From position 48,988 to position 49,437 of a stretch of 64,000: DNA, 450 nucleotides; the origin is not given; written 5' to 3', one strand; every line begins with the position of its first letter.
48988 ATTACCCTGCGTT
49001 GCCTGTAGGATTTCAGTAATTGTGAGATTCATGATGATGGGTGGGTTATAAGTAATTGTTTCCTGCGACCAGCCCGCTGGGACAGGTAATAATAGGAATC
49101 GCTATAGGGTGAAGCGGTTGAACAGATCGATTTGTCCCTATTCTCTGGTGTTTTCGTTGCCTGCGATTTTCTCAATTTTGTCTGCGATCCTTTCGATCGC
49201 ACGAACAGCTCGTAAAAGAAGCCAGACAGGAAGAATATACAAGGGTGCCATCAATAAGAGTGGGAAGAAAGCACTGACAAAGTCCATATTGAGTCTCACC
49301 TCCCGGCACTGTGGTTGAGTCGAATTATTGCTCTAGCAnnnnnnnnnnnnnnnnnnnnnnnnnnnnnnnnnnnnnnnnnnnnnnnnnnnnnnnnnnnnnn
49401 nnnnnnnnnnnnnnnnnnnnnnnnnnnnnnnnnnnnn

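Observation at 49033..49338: Unannotated 49-codon membrane-protein gene inside the dcw cluster between murE and murF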

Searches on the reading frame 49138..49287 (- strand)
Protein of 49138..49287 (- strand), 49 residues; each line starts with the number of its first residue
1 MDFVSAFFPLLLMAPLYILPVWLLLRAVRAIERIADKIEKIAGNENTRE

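Call 5: search_protein_families(library=pfam, proteins=[window:49138-49287:-])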
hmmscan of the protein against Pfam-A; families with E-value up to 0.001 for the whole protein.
window:49138-49287:- (49 aa): 0 families

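Call 6: find_homologous_proteins(query=window:49141-49287:-, max_evalue=10)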
Query seq(49 aa) (49 aa): 25 proteins with E <= 10 among 25 candidates.
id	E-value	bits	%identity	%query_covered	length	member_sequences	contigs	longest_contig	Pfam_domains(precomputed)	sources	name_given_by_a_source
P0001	1.9e-23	98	100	100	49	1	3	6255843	PF26262.1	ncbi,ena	-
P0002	4.6e-21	90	92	100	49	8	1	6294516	PF26262.1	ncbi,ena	-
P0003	6.7e-20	87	86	100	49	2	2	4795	PF26262.1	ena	-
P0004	9.2e-19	83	82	100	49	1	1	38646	-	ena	-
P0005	1.4e-18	83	84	100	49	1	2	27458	PF26262.1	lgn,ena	-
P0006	3.1e-18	82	84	100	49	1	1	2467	-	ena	-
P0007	3.8e-18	81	84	100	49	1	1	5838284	PF26262.1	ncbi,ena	-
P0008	4.2e-18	81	87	96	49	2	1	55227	PF26262.1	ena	-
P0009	8.0e-18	80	93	90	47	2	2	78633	PF26262.1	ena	-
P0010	1.2e-17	80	82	100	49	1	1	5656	PF26262.1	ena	-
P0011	1.5e-17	79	85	96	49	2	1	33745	-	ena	-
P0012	3.7e-17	78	82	100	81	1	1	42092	-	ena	-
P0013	4.1e-17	78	82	100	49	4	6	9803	PF26262.1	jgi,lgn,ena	jgi:hypothetical protein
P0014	1.2e-16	77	78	100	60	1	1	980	-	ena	-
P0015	1.7e-16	76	80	100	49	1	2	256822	PF26262.1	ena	-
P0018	4.1e-15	72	54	100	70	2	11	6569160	-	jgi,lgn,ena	jgi:uncharacterized membrane protein YbhN (UPF0104 family)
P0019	4.2e-15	72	79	96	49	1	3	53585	PF26262.1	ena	-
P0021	1.3e-14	70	71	100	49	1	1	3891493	PF26262.1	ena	-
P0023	6.0e-12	62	69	100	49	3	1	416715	PF26262.1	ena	-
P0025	3.3e-11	60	67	100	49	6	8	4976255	PF26262.1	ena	-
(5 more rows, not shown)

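Call 9: search_protein_families(library=pfam, proteins=[window:49141-49287:-, P0002, P0007, P0018, P0021, P0025, P0012, P0014], max_evalue=10)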
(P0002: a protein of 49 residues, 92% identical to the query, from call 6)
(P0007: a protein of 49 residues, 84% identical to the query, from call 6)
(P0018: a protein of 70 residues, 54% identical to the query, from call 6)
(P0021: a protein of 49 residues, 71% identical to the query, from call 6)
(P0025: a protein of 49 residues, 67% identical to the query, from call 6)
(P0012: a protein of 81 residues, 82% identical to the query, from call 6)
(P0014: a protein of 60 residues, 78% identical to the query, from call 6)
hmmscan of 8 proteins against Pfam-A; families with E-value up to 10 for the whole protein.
seq(49 aa): 1 family
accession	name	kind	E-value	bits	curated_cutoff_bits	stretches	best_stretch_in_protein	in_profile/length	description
PF01895.24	PhoU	-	0.012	16.4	23.5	1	24-42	68-86/89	PhoU domain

P0002 (49 aa): 1 family
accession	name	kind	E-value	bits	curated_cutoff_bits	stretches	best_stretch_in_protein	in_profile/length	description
PF01895.24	PhoU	-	0.0062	17.3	23.5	1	24-42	68-86/89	PhoU domain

P0007 (49 aa): 1 family
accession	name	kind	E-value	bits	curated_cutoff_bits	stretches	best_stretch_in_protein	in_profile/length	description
PF01895.24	PhoU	-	0.033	15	23.5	1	24-43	68-87/89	PhoU domain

P0018 (70 aa): 4 families
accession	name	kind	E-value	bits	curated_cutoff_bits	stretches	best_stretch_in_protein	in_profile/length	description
PF13198.11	DUF4014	-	0.011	16.5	23.2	1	6-38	19-51/72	Protein of unknown function (DUF4014)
PF09486.15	HrpB7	-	0.027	15.3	29.7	1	26-68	97-139/157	Bacterial type III secretion protein (HrpB7)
PF13268.11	DUF4059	-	0.053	14.4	25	1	11-36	14-41/72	Protein of unknown function (DUF4059)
PF07331.16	TctB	-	0.068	13.8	29.1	1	6-36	30-59/137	Tripartite tricarboxylate transporter TctB family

P0021 (49 aa): 1 family
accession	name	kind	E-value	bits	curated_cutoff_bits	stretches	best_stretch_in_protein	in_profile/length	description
PF13198.11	DUF4014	-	0.019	15.8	23.2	1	6-42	19-55/72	Protein of unknown function (DUF4014)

P0025 (49 aa): 1 family
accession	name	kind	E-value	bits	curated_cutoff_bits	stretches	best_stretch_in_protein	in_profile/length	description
PF01895.24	PhoU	-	0.016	16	23.5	1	24-43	68-87/89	PhoU domain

P0012 (81 aa): 1 family
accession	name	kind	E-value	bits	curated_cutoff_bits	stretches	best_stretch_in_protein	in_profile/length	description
PF13198.11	DUF4014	-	0.018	15.9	23.2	1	6-41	19-54/72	Protein of unknown function (DUF4014)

P0014 (60 aa): 0 families

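Call 11: find_encoding_contigs(protein=P0001, flank=4000, max_places=4)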
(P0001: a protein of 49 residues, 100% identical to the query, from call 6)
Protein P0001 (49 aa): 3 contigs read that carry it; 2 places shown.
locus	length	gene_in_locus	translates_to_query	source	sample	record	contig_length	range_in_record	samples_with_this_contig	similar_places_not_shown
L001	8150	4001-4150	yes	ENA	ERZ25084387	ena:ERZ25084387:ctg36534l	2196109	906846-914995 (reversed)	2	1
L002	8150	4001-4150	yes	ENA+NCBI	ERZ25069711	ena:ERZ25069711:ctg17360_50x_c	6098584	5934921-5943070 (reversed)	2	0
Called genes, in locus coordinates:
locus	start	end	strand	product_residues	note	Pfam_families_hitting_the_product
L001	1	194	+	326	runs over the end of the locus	PF01795:Methyltransf_5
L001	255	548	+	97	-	PF04999:FtsL (weak), PF04977:DivIC (weak)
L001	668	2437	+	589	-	PF03717:PBP_dimer, PF00905:Transpeptidase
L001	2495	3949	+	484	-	PF01225:Mur_ligase, PF08245:Mur_ligase_M, PF02875:Mur_ligase_C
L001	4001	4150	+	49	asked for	PF26262:DUF8066 (weak)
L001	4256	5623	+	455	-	PF01225:Mur_ligase (weak), PF08245:Mur_ligase_M, PF02875:Mur_ligase_C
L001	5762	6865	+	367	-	PF10555:MraY_sig1 (weak), PF00953:Glycos_transf_4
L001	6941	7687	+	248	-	PF00106:adh_short, PF08659:KR, PF13561:adh_short_C2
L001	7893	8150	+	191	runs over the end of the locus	PF06559:DCD_N (weak), PF22769:DCD, PF00692:dUTPase (weak)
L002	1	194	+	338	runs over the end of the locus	PF01795:Methyltransf_5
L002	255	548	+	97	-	PF04999:FtsL (weak)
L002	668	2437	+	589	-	PF03717:PBP_dimer, PF00905:Transpeptidase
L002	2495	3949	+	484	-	PF01225:Mur_ligase, PF08245:Mur_ligase_M, PF02875:Mur_ligase_C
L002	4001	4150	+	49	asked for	PF26262:DUF8066 (weak)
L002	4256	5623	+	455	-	PF01225:Mur_ligase (weak), PF08245:Mur_ligase_M, PF02875:Mur_ligase_C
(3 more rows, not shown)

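Call 12: search_protein_families(library=ncbifam, proteins=[window:49141-49287:-, P0018, P0025, P0021], max_evalue=10)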
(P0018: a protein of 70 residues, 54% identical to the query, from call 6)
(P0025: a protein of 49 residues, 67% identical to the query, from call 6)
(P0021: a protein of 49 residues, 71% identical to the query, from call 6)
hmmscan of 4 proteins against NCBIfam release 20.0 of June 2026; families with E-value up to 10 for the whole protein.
seq(49 aa): 0 families

P0018 (70 aa): 3 families
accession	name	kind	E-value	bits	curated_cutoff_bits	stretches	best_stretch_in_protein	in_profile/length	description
NF040576.1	T2SS_GspM_XpsM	equivalog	0.048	13.3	60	1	10-68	9-67/180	type II secretion system protein GspM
TIGR02978.1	phageshock_pspC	equivalog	0.12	12.2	104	1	7-61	40-98/121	envelope stress response membrane protein PspC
NF045693.1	GCarotHydoxCruF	equivalog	0.15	11.3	400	1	7-50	258-301/310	gamma-carotene 1'-hydroxylase CruF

P0025 (49 aa): 2 families
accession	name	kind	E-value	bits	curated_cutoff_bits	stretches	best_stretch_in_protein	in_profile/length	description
NF007664.1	PRK10337.1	equivalog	0.12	11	475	1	4-44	155-195/442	quorum sensing histidine kinase QseC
TIGR02976.1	phageshock_pspB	equivalog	4.9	7.5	51.7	1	1-27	1-26/75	envelope stress response membrane protein PspB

P0021 (49 aa): 0 families

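Call 14: find_related_loci(query=A1, collection=genome_contigs, flank=3500)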
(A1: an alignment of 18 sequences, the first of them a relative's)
Query A1 (49 aa) in genome_contigs; peptide patterns used: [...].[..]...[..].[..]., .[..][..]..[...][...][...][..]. (x = any residue, [..] = any of these).
78 stretches matched a pattern; 11 encode a relative of the query (tblastn E <= 1e-3); 11 distinct loci.
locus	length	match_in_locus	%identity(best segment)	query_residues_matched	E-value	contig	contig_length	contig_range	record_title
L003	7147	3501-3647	92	1-49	7e-26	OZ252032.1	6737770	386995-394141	MAG: Candidatus Poribacteria bacterium isolate aa3f26ad-70d9-470a-add4-ad97223fdacd genome assembly, chromosome: 1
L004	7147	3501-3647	90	1-49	1e-25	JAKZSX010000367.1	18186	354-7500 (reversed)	MAG: Candidatus Poribacteria bacterium isolate Langseth_MAG_00044 Langseth_MAG_00044_000000000367, whole genome shotgun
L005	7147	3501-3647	84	1-49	2e-24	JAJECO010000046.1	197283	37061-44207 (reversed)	MAG: Candidatus Poribacteria bacterium isolate jk18xAbins.25 k141_980577, whole genome shotgun sequence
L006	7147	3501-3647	84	1-49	2e-24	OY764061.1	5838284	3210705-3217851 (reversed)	MAG: Candidatus Poribacteria bacterium isolate 89293177-375a-4259-af6b-6508537173d0 genome assembly, chromosome: 1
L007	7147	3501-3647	82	1-49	1e-23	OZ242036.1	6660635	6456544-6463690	MAG: Candidatus Poribacteria bacterium isolate 54b3e0b4-8990-4cd1-959a-c9693763f33b genome assembly, chromosome: 1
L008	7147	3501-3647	76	1-49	1e-22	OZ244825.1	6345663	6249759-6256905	MAG: Candidatus Poribacteria bacterium isolate 9ee73198-b11f-455e-92bc-43fc746e3fb5 genome assembly, chromosome: 1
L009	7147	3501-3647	78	1-49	3e-22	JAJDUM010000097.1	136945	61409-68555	MAG: Candidatus Poribacteria bacterium isolate jk18x1bzbins.78 k141_70559, whole genome shotgun sequence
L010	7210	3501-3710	44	1-49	1e-15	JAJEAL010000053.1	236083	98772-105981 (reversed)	MAG: Candidatus Poribacteria bacterium isolate jk18x7bins.5 k141_252788, whole genome shotgun sequence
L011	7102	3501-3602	79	7-40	9e-13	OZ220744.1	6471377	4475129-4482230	MAG: Candidatus Poribacteria bacterium isolate 67f587a8-c379-43ee-8694-439c00dbce40 genome assembly, chromosome: 1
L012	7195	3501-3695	38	6-49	6e-9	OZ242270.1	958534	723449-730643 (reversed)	MAG: Candidatus Poribacteria bacterium isolate ca8204a3-33b7-44e1-a19a-5b07964ae9a8 genome assembly, chromosome: 1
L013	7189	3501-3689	38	8-49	6e-9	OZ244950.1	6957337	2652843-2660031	MAG: Candidatus Poribacteria bacterium isolate 1741874c-865a-47cd-958f-7fa2b3d0eca7 genome assembly, chromosome: 1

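Call 22: search_protein_representatives(alignment_id=A1)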
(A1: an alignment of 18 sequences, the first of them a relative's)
Query: 18 sequences, 49 profile positions. Proteins with E-value up to 0.001 (for the whole library): 22; up to 1e-10: 7; up to 1e-30: 0. The best 22 are listed.
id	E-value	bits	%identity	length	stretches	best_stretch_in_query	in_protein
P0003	2.0e-28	114.0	-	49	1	1-49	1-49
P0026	2.0e-19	85.2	-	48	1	6-49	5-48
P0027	3.2e-18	81.4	-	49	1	1-49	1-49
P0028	4.0e-13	65.1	-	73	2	6-41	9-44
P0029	4.1e-13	65.0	-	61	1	7-49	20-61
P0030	5.5e-13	64.6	-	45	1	6-49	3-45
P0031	1.3e-11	60.2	-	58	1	2-37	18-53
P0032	2.1e-10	56.3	-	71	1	8-47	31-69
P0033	2.6e-10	56.0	-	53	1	9-49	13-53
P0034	5.3e-07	45.5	-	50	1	2-40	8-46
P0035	5.9e-06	42.1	-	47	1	1-40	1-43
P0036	8.0e-05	38.5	-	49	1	6-40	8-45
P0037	1.1e-04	38.0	-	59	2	12-41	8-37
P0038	1.1e-04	38.0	-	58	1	3-43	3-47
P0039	1.2e-04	37.9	-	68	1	10-45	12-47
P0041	2.9e-04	36.7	-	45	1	3-40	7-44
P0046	9.9e-04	35.0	-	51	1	11-39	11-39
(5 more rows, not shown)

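Call 24: find_encoding_contigs(protein=P0041, flank=4000, max_places=4)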
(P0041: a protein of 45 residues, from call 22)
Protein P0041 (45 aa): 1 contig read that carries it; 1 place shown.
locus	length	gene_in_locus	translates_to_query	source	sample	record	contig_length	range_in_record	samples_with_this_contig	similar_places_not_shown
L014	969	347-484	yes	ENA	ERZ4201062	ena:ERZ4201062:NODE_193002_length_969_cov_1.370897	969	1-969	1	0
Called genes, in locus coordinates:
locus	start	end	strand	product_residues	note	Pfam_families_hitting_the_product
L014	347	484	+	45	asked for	PF26262:DUF8066 (weak)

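Call 25: find_encoding_contigs(protein=P0035, flank=4000, max_places=4)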
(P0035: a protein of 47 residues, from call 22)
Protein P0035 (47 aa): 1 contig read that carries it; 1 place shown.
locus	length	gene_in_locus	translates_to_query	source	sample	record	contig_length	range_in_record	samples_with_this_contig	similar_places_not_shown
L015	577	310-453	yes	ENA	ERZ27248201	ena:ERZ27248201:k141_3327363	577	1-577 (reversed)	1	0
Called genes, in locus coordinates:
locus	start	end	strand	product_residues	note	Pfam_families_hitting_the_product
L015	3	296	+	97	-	?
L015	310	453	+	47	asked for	PF26262:DUF8066 (weak)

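Call 27: find_homologous_proteins(query=A2, max_evalue=0.01)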
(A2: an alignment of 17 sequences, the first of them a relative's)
Query A2 (17 sequences) (49 aa, profile of the alignment): 506 proteins with E <= 0.01 among 8000 candidates; the best 120 are listed.
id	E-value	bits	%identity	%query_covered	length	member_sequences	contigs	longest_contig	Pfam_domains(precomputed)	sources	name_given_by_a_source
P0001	2.1e-20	90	100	100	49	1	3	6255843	PF26262.1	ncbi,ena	-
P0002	1.2e-19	87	92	100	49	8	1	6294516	PF26262.1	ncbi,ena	-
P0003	2.5e-19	86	86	100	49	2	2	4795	PF26262.1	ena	-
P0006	5.3e-19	85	84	100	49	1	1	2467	-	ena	-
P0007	6.9e-19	85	84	100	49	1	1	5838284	PF26262.1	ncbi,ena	-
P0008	6.9e-19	85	87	96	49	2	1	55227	PF26262.1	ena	-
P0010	8.0e-19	85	82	100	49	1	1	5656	PF26262.1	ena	-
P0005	8.8e-19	85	84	100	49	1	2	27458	PF26262.1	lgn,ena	-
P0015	1.2e-18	84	80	100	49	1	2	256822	PF26262.1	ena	-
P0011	3.2e-18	83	85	96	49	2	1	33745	-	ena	-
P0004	5.0e-18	82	82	100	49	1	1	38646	-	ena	-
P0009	6.0e-18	82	93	90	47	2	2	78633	PF26262.1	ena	-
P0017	8.5e-18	81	78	100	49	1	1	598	-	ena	-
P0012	1.1e-17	81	82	100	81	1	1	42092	-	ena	-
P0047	1.1e-17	81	76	100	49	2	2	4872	PF26262.1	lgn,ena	-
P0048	1.2e-17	81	65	100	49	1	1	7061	PF26262.1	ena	-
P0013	3.2e-17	80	82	100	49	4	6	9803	PF26262.1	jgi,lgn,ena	jgi:hypothetical protein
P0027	3.8e-17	79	61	100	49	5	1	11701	PF26262.1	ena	-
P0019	6.9e-17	79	79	96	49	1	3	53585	PF26262.1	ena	-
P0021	6.9e-17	79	71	100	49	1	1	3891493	PF26262.1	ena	-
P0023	7.0e-17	79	69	100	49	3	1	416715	PF26262.1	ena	-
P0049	7.8e-17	78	72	88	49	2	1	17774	PF26262.1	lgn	-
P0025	1.9e-16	77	67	100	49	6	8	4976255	PF26262.1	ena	-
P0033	5.1e-16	76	56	82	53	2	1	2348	PF26262.1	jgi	jgi:hypothetical protein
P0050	7.1e-16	75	63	100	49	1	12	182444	PF26262.1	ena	-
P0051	9.8e-16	75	56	82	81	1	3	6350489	PF26262.1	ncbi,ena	-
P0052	1.2e-15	75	65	94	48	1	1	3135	PF26262.1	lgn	-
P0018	6.3e-15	72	54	100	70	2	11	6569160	-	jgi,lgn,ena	jgi:uncharacterized membrane protein YbhN (UPF0104 family)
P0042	7.1e-15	72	48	82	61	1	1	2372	PF26262.1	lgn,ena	-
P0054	7.7e-15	72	44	92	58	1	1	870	PF26262.1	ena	-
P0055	9.6e-15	72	67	94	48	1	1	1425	PF26262.1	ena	-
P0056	1.0e-14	72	67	88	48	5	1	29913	PF26262.1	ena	-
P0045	1.5e-14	71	48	63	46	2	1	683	PF26262.1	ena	-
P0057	5.3e-14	69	54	71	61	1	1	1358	PF26262.1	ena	-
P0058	8.3e-14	69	42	90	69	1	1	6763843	PF26262.1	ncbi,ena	-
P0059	9.8e-14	68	43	90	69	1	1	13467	PF26262.1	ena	-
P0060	1.1e-13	68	62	80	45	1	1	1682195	PF26262.1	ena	-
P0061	1.9e-13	68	53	69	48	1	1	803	PF26262.1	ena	-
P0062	2.6e-13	67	64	86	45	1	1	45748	PF26262.1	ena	-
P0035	6.6e-13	66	45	80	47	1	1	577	PF26262.1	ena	-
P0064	6.6e-13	66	38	90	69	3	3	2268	PF26262.1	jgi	jgi:hypothetical protein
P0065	7.4e-13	66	59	80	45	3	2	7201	PF26262.1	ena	-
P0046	8.4e-13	65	52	59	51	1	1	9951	PF26262.1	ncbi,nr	ncbi:MAG: hypothetical protein Q7T18_08375 [Sedimentisphaerales bacterium]|nr:hypothetical protein [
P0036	1.1e-12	65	49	73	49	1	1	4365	PF26262.1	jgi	-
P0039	1.2e-12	65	40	86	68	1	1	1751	PF26262.1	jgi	jgi:hypothetical protein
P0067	2.4e-12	64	51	76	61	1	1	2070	PF26262.1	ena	-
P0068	2.9e-12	64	37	100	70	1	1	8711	PF26262.1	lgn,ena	-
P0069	3.0e-12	64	42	90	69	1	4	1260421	PF26262.1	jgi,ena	jgi:hypothetical protein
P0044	3.3e-12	64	67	31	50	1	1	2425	PF26262.1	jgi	jgi:hypothetical protein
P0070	3.9e-12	63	43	76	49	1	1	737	PF26262.1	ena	-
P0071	4.6e-12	63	38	73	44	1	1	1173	PF26262.1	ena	-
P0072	4.9e-12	63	36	88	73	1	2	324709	PF26262.1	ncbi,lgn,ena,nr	ncbi:hypothetical protein C6502_01815 [Candidatus Poribacteria bacterium]|nr:MAG: hypothetical prote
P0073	1.1e-11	62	51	80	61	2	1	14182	PF26262.1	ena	-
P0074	1.6e-11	61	68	39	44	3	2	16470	PF26262.1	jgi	jgi:hypothetical protein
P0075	1.7e-11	61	38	82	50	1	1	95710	PF26262.1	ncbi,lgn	-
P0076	1.7e-11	61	45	67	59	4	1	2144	PF26262.1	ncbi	-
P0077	2.5e-11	61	48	63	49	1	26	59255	PF26262.1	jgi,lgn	-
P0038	3.9e-11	60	38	96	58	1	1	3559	PF26262.1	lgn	-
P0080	8.0e-11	59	47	71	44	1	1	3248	PF26262.1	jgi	jgi:hypothetical protein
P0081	8.0e-11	59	46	76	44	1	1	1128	PF26262.1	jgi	jgi:hypothetical protein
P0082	9.6e-11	59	44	80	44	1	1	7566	PF26262.1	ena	-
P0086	1.4e-10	58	51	71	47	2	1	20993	PF26262.1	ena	-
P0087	1.6e-10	58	46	80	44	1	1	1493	PF26262.1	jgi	jgi:uncharacterized membrane protein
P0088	1.7e-10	58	47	71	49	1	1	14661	PF26262.1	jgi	-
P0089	1.7e-10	58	44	80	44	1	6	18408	PF26262.1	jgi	jgi:uncharacterized membrane protein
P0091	2.2e-10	58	45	76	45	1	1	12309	PF26262.1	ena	-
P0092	2.3e-10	58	75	33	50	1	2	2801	PF26262.1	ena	-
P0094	2.4e-10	58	40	76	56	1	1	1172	PF26262.1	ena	-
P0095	2.5e-10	58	67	37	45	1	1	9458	PF26262.1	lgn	-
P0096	2.5e-10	58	41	80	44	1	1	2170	PF26262.1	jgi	jgi:hypothetical protein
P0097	2.6e-10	58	41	80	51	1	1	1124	PF26262.1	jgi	jgi:hypothetical protein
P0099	4.2e-10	57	40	76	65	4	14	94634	PF26262.1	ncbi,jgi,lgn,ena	-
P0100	4.8e-10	57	47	78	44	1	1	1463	PF26262.1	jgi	jgi:Na+-transporting methylmalonyl-CoA/oxaloacetate decarboxylase gamma subunit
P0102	6.7e-10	56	58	53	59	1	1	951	PF26262.1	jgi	jgi:hypothetical protein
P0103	7.5e-10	56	45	82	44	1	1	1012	PF26262.1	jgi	jgi:hypothetical protein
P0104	9.3e-10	56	43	71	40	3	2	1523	PF26262.1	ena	-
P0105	9.9e-10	56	45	78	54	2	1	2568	PF26262.1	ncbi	-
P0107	1.2e-9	55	46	76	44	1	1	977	PF26262.1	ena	-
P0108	1.4e-9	55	45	67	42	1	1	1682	PF26262.1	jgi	-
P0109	1.5e-9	55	42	67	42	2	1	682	PF26262.1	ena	-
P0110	2.4e-9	54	54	73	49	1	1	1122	PF26262.1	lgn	-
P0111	2.6e-9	54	82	22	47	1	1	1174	PF26262.1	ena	-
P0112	2.9e-9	54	49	65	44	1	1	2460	PF26262.1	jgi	jgi:flagellar biogenesis protein FliO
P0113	2.9e-9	54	46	71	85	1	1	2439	PF26262.1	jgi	jgi:hypothetical protein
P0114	4.8e-9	53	38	80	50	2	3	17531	PF26262.1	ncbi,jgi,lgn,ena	-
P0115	5.1e-9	53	46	71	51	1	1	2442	PF26262.1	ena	-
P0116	6.0e-9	53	72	37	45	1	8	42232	PF26262.1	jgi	jgi:heme exporter protein D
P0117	6.0e-9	53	41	80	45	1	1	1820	PF26262.1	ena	-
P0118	6.2e-9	53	43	82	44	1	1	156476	PF26262.1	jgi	-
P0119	6.2e-9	53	46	80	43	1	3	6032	PF26262.1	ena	-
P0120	6.6e-9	53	46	92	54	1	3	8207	PF26262.1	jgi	-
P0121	8.5e-9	53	72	37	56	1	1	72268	PF26262.1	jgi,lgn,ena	-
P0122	1.1e-8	52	36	80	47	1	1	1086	PF26262.1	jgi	jgi:glycopeptide antibiotics resistance protein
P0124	1.2e-8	52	40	82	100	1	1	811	PF26262.1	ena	-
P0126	1.6e-8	52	39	67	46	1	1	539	PF26262.1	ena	-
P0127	2.1e-8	51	49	69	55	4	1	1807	PF26262.1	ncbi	-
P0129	2.4e-8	51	70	41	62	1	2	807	PF26262.1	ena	-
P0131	2.6e-8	51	64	45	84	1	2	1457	PF26262.1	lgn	-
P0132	2.7e-8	51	44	69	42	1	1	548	PF26262.1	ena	-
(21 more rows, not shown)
